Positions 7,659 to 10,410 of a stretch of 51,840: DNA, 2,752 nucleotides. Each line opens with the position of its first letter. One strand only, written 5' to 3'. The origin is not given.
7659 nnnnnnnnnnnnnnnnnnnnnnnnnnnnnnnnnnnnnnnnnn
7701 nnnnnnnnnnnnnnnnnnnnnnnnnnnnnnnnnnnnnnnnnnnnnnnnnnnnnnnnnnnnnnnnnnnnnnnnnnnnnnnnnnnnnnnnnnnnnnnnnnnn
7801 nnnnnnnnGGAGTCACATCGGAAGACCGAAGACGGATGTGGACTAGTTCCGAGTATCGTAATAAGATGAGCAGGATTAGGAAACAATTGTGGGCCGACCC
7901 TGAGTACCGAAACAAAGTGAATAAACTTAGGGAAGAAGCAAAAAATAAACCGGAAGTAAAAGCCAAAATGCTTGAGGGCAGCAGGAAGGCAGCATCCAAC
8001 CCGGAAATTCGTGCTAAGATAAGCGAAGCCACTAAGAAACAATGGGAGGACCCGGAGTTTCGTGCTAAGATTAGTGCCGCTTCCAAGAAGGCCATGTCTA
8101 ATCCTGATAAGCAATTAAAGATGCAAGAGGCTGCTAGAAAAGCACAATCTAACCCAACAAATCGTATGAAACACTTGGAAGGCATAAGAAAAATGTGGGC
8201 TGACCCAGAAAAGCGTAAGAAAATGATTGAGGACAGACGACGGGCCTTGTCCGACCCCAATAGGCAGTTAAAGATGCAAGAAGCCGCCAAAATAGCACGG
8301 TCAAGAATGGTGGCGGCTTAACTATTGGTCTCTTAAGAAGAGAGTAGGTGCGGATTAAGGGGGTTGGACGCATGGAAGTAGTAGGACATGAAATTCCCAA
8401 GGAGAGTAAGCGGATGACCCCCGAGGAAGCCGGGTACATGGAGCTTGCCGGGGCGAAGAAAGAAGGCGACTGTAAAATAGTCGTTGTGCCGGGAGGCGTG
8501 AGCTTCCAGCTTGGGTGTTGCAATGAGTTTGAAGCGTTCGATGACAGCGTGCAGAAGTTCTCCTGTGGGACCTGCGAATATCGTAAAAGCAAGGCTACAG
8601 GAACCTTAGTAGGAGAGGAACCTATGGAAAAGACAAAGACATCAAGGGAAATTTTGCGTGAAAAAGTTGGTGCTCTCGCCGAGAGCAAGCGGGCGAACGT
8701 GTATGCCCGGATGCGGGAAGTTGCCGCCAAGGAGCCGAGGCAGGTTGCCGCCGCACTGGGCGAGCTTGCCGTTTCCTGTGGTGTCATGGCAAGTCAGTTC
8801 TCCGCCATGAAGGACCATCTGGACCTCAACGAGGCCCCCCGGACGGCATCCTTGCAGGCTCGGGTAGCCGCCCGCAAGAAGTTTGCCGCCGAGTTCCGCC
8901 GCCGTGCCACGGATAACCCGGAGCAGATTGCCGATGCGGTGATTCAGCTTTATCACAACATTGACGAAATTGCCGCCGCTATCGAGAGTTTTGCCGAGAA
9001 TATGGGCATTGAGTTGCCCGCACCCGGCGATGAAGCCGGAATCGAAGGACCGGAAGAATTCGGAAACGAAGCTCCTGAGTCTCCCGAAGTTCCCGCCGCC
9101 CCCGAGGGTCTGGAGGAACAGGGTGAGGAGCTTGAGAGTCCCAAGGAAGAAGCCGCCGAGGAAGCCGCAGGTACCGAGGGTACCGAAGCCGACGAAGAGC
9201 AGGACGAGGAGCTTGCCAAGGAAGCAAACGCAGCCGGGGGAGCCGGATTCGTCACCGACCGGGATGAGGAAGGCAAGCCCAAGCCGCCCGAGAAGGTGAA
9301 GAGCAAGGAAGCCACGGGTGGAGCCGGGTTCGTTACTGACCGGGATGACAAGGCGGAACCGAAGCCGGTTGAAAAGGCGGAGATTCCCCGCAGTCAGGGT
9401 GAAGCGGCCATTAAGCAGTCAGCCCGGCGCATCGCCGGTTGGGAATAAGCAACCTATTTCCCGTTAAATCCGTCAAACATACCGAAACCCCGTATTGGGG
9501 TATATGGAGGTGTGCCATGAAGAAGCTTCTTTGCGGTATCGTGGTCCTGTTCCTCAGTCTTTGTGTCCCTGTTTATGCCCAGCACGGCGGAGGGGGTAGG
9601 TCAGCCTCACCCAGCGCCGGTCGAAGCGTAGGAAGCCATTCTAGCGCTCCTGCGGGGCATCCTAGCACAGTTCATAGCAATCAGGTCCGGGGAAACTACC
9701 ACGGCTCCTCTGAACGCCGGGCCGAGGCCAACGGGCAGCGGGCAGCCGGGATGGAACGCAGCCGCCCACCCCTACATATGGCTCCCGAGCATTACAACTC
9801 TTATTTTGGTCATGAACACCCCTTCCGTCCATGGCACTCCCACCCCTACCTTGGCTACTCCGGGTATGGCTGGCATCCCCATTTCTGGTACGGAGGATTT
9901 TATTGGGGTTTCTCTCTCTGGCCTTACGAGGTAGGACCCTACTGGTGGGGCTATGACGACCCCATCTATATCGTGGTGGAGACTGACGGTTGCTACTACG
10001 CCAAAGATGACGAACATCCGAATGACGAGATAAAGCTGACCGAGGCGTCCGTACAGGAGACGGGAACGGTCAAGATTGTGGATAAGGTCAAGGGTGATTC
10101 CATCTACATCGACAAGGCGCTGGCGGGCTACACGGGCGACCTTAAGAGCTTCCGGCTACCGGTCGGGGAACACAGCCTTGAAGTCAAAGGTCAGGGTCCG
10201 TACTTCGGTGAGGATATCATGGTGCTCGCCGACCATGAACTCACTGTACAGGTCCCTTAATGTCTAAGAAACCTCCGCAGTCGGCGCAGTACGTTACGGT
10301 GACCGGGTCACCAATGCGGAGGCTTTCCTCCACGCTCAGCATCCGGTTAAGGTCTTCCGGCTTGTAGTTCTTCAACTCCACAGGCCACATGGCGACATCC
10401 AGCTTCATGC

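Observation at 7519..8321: GIY-YIG/NUMOD3 homing-endonuclease gene split by a -1 frameshift in an A-run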

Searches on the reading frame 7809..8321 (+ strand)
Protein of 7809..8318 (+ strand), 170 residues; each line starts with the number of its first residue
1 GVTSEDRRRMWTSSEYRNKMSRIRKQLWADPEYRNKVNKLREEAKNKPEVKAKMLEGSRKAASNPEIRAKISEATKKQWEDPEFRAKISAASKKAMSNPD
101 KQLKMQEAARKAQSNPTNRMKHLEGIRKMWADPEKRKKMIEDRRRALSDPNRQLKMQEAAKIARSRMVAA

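Call 42: find_encoding_contigs(protein=window:7836-8321:+, flank=3000, max_places=10)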
Protein window:7836-8321:+ (161 aa): 1 contig read that carries it; 1 place shown.
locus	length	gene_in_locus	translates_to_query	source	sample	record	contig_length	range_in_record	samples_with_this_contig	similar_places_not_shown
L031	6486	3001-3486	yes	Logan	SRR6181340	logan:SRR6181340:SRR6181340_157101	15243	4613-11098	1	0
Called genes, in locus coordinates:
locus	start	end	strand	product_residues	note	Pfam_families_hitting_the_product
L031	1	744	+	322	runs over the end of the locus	PF16640:Big_3_5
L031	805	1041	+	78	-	-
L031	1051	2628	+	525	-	-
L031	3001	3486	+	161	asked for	-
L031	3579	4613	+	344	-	-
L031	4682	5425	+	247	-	-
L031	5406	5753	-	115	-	-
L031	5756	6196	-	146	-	PF03013:Pyr_excise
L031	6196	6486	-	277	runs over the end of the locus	-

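Call 43: find_encoding_contigs(protein=window:7887-8321:+, flank=3000, max_places=10)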
Protein window:7887-8321:+ (144 aa): 2 contigs read that carry it; 2 places shown.
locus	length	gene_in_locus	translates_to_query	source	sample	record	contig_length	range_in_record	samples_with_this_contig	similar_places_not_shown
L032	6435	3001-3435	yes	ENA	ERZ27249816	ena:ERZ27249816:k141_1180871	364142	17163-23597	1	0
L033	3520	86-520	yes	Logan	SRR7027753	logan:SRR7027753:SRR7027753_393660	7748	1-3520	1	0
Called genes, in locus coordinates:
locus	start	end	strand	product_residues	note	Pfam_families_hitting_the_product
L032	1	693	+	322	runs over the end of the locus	PF16640:Big_3_5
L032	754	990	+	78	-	-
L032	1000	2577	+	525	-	-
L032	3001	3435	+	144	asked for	-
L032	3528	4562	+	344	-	-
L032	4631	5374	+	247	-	-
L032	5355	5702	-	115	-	-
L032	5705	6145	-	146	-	PF03013:Pyr_excise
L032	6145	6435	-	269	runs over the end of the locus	-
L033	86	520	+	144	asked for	-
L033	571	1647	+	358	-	-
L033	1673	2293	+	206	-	-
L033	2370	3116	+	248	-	-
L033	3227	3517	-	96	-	-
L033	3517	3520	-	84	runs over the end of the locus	-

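Call 49: search_protein_families(library=pfam, max_evalue=10, proteins=[window:7809-8318:+])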
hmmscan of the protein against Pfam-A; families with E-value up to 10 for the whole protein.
seq(170 aa): 16 families
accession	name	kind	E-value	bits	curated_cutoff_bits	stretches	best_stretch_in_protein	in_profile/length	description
PF17830.6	STI1-HOP_DP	-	0.00027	21.2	29.1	1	69-89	6-28/55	STI1/HOP, DP domain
PF17898.6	GerD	-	0.00094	19.6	29.5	2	19-95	45-113/114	Spore germination GerD central core domain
PF02526.19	GBP_repeat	-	0.0031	17.7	25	1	23-38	9-24/38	Glycophorin-binding protein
PF02979.21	NHase_alpha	-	0.0031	17.4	27.2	2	36-102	6-72/184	Nitrile hydratase, alpha chain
PF10408.14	Ufd2P_core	-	0.026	13.4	20.4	1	15-46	405-436/628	Ubiquitin elongating factor core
PF13880.12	Acetyltransf_13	-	0.053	13.8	22.8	1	124-140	5-21/69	ESCO1/2 acetyl-transferase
PF07110.17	EthD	-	0.069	14.8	22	0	120-145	66-91/96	EthD domain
PF07862.16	Nif11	-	0.1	13.3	23.8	0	80-94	15-29/48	Nif11 domain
PF16276.10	NPM1-C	-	0.33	11.4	29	1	65-93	1-29/49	Nucleophosmin C-terminal domain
PF17101.10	Stealth_CR1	-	0.72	10.1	27.2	0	81-94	14-27/29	Stealth protein CR1, conserved region 1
PF04286.17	DUF445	-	0.99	9.7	33.8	0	15-98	210-285/368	Protein of unknown function (DUF445)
PF25177.1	Talin_VBS2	-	3.3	8.6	24.2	1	37-67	60-90/116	Talin VBS2 domain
PF10550.14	Toxin_36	-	5.9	8.4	25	1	103-113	6-16/17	Conantokin toxin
PF09531.15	Ndc1_Nup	-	6.6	5.8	29.8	1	58-148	368-448/607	Nucleoporin protein Ndc1-Nup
PF14974.11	P_C10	-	9.6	6.8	27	1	133-168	3-38/103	Protein C10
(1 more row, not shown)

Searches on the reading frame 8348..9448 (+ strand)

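Call 5: search_protein_families(library=pfam, max_evalue=1, proteins=[window:8348-9448:+])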
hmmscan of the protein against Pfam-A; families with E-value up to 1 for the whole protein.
window:8348-9448:+ (366 aa): 1 family
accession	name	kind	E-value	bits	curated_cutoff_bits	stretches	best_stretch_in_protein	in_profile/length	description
PF22119.1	GST_C_8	-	0.013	16.2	30.9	1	141-188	74-119/138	Glutathione S-transferase, C-terminal domain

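Call 6: search_protein_families(library=phrogs, max_evalue=0.01, proteins=[window:8348-9448:+])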
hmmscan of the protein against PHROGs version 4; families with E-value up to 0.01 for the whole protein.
window:8348-9448:+ (366 aa): 0 families

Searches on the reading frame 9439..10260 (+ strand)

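Call 5: search_protein_families(library=pfam, max_evalue=1, proteins=[window:9439-10260:+])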
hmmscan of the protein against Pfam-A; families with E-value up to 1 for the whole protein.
window:9439-10260:+ (273 aa): 1 family
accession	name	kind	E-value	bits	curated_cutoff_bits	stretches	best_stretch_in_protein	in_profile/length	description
PF08308.17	PEGA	-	0.057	13.8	20.8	1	209-253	2-45/71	PEGA domain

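Call 6: search_protein_families(library=phrogs, max_evalue=0.01, proteins=[window:9439-10260:+])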
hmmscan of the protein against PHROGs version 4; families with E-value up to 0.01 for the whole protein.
window:9439-10260:+ (273 aa): 0 families
